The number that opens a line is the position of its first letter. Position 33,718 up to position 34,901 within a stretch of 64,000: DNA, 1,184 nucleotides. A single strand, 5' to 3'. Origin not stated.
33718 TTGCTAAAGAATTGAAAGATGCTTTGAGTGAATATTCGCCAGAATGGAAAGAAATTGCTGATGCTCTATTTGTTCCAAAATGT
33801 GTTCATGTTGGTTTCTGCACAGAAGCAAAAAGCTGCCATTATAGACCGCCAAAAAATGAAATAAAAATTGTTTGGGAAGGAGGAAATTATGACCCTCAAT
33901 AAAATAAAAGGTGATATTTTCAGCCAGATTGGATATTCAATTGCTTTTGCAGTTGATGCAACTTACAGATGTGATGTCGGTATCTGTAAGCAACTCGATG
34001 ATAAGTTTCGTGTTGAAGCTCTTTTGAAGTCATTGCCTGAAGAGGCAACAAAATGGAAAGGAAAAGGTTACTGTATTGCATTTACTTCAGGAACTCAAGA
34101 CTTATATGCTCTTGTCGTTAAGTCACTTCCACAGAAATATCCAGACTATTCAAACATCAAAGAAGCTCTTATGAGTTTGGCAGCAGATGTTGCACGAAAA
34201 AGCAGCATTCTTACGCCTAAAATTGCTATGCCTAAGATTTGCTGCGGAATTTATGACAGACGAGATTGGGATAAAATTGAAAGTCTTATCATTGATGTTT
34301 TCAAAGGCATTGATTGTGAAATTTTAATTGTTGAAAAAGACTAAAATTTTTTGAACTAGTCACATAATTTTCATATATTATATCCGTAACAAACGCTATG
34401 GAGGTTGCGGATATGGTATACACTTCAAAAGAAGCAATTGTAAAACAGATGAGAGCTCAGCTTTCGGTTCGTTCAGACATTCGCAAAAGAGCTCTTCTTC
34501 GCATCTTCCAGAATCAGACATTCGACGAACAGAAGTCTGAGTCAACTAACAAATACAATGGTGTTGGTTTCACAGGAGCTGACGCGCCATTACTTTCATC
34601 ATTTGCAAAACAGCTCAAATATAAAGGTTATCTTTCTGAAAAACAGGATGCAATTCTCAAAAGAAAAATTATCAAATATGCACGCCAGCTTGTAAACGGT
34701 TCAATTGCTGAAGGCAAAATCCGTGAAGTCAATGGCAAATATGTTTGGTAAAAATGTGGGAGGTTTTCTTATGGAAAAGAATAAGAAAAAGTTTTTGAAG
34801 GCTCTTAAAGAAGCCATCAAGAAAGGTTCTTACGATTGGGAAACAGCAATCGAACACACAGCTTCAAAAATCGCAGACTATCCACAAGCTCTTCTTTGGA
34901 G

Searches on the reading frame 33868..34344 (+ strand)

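Call 3: search_protein_families(library=pfam, proteins=[window:33868-34344:+], max_evalue=0.01)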
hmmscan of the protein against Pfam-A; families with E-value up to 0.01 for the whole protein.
window:33868-34344:+ (158 aa): 0 families

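Call 4: search_protein_families(library=phrogs, proteins=[window:33868-34344:+], max_evalue=0.001)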
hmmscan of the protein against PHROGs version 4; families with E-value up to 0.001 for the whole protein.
window:33868-34344:+ (158 aa): 2 families
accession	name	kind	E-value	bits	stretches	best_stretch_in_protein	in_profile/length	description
phrog_335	-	other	8.9e-08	32.7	1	8-152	54-200/422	phosphatase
phrog_15329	-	unknown function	2e-06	29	1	79-157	28-101/104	-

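Call 13: search_protein_families(library=ncbifam, proteins=[window:33868-34344:+], max_evalue=0.01)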
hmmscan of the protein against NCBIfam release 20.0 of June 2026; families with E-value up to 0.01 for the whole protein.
window:33868-34344:+ (158 aa): 0 families

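Call 14: search_protein_families(library=padloc, proteins=[window:33868-34344:+], max_evalue=0.01)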
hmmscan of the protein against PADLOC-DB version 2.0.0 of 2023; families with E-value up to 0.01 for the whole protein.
window:33868-34344:+ (158 aa): 1 family
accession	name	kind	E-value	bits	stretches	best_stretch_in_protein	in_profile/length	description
PDLC02990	DarG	-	0.0089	13.5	0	94-154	86-142/329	-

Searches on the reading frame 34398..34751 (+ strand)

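Call 3: search_protein_families(library=pfam, proteins=[window:34398-34751:+], max_evalue=0.01)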
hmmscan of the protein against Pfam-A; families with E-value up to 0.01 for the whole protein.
window:34398-34751:+ (117 aa): 0 families

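Call 4: search_protein_families(library=phrogs, proteins=[window:34398-34751:+], max_evalue=0.001)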
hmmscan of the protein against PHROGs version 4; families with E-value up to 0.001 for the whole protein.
window:34398-34751:+ (117 aa): 1 family
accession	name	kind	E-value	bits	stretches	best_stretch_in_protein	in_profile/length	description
phrog_21015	-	unknown function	1.1e-19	71.6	1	9-100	5-96/103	-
